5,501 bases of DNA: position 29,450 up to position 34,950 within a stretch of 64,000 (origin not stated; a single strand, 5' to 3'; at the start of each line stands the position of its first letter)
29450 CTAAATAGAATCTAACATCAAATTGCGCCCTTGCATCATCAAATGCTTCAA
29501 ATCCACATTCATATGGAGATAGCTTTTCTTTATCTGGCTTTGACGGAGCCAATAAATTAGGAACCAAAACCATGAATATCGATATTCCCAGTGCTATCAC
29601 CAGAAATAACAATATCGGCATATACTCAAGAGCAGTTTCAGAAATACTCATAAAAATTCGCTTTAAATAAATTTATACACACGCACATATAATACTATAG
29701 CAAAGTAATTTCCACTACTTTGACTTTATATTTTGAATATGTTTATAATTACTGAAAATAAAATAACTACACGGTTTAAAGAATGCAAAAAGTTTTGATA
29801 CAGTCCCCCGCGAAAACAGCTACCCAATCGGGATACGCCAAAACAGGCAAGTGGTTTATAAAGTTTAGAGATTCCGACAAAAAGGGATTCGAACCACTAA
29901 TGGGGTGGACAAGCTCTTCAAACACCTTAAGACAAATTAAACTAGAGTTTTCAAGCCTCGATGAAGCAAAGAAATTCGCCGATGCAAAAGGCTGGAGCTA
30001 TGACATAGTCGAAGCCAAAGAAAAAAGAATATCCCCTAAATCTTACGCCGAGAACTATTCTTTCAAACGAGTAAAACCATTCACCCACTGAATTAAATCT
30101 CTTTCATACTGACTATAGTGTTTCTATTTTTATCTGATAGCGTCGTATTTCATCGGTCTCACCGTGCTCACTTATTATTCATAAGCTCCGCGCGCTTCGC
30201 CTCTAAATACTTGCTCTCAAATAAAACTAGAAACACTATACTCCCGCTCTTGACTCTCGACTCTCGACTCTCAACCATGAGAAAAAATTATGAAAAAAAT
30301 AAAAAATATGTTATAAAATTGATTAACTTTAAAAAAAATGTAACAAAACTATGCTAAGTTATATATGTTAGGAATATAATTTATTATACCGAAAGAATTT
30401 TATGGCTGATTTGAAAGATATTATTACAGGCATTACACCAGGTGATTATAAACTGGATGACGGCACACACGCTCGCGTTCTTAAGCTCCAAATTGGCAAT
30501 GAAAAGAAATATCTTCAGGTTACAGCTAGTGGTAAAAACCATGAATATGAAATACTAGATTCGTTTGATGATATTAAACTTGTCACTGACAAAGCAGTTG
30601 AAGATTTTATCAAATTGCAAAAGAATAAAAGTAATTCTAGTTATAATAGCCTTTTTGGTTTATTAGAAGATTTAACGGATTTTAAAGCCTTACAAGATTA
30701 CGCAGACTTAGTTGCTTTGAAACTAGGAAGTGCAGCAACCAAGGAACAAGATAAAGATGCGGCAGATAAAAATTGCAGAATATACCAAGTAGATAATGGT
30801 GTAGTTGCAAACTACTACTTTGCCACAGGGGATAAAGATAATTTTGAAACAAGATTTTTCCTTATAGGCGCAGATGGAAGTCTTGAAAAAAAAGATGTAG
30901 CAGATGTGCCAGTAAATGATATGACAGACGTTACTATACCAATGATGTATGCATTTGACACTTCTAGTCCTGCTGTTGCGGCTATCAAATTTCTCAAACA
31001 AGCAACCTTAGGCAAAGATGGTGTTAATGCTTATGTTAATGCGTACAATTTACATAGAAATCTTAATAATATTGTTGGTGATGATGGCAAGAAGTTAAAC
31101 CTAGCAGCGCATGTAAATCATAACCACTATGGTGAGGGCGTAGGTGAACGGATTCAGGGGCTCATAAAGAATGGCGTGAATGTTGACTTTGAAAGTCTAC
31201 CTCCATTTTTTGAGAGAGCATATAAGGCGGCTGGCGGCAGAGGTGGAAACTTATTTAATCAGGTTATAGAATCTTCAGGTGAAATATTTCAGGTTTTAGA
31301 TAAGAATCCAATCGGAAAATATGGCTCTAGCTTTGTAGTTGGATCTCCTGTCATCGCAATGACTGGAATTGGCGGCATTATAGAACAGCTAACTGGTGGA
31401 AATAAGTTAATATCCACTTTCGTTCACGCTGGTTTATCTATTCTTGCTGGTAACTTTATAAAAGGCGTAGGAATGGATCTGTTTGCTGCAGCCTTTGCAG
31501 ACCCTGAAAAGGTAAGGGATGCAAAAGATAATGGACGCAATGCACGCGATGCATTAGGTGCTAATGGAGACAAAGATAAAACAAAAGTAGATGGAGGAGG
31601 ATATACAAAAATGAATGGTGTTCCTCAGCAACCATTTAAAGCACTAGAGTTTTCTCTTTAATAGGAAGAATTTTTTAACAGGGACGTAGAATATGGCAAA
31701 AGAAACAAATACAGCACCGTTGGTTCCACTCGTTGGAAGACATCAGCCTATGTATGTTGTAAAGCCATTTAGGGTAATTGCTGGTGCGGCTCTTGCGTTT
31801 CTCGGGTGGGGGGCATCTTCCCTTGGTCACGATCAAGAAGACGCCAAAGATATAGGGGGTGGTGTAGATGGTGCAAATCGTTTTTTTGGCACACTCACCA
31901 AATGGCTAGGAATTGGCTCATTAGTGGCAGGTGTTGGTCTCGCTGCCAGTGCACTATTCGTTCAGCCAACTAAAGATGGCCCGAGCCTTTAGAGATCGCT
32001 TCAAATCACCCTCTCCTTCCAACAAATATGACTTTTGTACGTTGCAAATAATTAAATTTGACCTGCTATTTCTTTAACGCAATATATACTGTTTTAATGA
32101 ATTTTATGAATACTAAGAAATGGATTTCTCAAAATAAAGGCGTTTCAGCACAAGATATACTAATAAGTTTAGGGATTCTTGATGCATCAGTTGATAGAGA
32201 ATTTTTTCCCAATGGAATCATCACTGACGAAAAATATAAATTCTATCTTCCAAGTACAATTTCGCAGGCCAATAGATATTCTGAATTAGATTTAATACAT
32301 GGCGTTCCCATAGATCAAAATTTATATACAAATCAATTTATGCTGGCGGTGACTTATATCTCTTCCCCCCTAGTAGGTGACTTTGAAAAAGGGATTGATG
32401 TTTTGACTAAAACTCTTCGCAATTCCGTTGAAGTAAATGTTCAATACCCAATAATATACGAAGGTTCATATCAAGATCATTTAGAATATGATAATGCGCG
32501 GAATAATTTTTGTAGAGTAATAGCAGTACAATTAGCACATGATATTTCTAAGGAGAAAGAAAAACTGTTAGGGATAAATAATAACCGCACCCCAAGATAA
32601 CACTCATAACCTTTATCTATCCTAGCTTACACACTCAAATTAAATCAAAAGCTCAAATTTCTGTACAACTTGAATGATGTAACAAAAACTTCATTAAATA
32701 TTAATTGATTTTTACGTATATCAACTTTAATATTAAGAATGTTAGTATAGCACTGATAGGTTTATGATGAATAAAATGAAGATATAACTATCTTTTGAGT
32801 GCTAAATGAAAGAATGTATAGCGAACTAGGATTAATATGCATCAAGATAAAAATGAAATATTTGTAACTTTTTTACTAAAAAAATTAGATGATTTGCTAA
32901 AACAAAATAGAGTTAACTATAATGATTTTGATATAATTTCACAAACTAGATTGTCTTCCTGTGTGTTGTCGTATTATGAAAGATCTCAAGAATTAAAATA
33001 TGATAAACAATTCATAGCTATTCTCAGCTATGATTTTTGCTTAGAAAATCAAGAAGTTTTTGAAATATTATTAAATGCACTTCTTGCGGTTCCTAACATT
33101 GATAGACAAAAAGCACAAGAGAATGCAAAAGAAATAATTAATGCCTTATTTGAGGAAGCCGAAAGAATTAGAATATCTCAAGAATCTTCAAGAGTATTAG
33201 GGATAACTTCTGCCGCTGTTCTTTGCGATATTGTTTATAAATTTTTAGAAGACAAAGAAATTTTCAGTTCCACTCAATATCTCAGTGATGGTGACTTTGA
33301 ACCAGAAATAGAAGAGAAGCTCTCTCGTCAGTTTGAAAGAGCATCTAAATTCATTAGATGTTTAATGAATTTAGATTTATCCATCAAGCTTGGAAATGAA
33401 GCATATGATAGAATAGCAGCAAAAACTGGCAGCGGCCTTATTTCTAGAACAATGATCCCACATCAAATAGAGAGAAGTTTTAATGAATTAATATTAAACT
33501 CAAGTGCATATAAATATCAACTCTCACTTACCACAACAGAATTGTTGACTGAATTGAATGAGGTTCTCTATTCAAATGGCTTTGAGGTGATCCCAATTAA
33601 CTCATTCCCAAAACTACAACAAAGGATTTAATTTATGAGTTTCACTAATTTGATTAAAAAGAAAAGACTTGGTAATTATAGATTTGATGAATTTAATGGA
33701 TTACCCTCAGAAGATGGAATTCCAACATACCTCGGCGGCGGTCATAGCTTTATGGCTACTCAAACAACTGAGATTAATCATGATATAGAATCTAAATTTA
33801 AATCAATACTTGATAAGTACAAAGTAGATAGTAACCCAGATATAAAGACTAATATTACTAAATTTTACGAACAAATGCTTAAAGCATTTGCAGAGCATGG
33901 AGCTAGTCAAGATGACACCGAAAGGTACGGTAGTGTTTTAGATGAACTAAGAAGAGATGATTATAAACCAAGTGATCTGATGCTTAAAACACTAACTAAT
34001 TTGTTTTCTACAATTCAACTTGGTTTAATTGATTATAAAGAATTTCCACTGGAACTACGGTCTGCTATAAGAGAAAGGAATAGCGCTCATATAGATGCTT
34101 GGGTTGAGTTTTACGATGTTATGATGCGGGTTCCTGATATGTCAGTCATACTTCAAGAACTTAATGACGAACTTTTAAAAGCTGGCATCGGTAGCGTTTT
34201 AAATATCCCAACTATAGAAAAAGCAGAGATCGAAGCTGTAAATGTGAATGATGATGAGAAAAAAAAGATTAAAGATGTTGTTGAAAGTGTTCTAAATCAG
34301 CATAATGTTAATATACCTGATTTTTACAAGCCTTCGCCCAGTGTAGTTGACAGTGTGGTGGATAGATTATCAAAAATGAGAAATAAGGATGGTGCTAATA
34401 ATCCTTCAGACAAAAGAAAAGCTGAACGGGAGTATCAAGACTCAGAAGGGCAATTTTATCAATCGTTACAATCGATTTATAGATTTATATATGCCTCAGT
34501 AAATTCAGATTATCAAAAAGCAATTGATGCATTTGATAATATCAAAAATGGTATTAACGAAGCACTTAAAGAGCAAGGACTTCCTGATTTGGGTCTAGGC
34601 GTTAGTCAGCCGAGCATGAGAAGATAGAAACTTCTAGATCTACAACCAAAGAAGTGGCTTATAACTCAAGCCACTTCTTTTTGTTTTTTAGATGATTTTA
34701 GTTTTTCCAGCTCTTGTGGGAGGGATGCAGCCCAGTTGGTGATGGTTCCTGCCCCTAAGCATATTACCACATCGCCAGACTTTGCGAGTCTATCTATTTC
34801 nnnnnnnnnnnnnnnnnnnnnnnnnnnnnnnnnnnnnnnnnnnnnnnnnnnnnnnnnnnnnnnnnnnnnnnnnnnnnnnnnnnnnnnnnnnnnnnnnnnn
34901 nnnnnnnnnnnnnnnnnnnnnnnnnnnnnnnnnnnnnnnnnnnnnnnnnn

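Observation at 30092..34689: Five-gene orphan islet wedged between the NDUFS4-like gene and murC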

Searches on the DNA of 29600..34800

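Call 58: search_rna_families(source=window, start=29600, end=34800, threshold=evalue, max_evalue=1)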
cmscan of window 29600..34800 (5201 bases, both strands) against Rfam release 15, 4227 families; matches with E-value up to 1: 4.
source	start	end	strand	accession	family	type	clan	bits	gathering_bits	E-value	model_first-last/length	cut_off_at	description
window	34630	34695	+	RF04026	mir-8499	Gene; miRNA;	-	24.5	100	0.16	1-77/77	no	mir-8499 microRNA precursor family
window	34631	34705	+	RF00834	mir-268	Gene; miRNA;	-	24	47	0.48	1-89/89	no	mir-268 microRNA precursor family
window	34632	34692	-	RF00994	mir-1255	Gene; miRNA;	-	23.1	63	0.23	1-67/67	no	mir-1255 microRNA precursor family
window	33253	33326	-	RF02126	GHRLOS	Gene; lncRNA;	-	19.2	48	0.19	1-70/70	no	Ghrelin opposite strand RNA conserved region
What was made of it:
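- Closest known: MITEs and palindromic intergenic repeat elements. Different: No Rfam family (call 58).
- Tried and rejected: An Rfam scan of the region found nothing credible (call 58).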

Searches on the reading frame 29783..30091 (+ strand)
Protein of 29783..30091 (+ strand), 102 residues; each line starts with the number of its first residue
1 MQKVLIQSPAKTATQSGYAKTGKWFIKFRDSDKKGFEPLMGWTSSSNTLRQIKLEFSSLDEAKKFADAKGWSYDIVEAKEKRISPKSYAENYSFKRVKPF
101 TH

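Call 3: search_protein_families(library=pfam, proteins=[window:29783-30091:+], max_evalue=1)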
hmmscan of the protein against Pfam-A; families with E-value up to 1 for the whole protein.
window:29783-30091:+ (102 aa): 1 family
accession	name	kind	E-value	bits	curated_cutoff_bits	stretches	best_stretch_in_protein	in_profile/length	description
PF04800.17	NDUS4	-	1.3e-29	102.7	31.9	1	4-96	2-94/96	NADH dehydrogenase ubiquinone Fe-S protein 4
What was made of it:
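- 29783..30091 (+): Left flank: NDUFS4-like complex I accessory gene (102 aa). Pfam PF04800 NDUS4 at 1.3e-29 (call 3).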

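Call 61: find_encoding_contigs(protein=window:29783-30091:+, flank=3000, max_places=6)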
Protein window:29783-30091:+ (102 aa): 1 contig read that carries it; 1 place shown.
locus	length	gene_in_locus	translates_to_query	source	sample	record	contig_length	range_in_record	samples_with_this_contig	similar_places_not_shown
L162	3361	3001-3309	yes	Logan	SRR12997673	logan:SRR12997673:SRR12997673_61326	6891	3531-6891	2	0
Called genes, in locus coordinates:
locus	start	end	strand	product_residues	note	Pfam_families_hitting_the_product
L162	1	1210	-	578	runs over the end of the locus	PF02120:Flg_hook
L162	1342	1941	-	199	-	PF00329:Complex1_30kDa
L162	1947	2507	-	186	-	PF01058:Oxidored_q6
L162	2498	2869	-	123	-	PF00507:Oxidored_q4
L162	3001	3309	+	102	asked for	PF04800:NDUS4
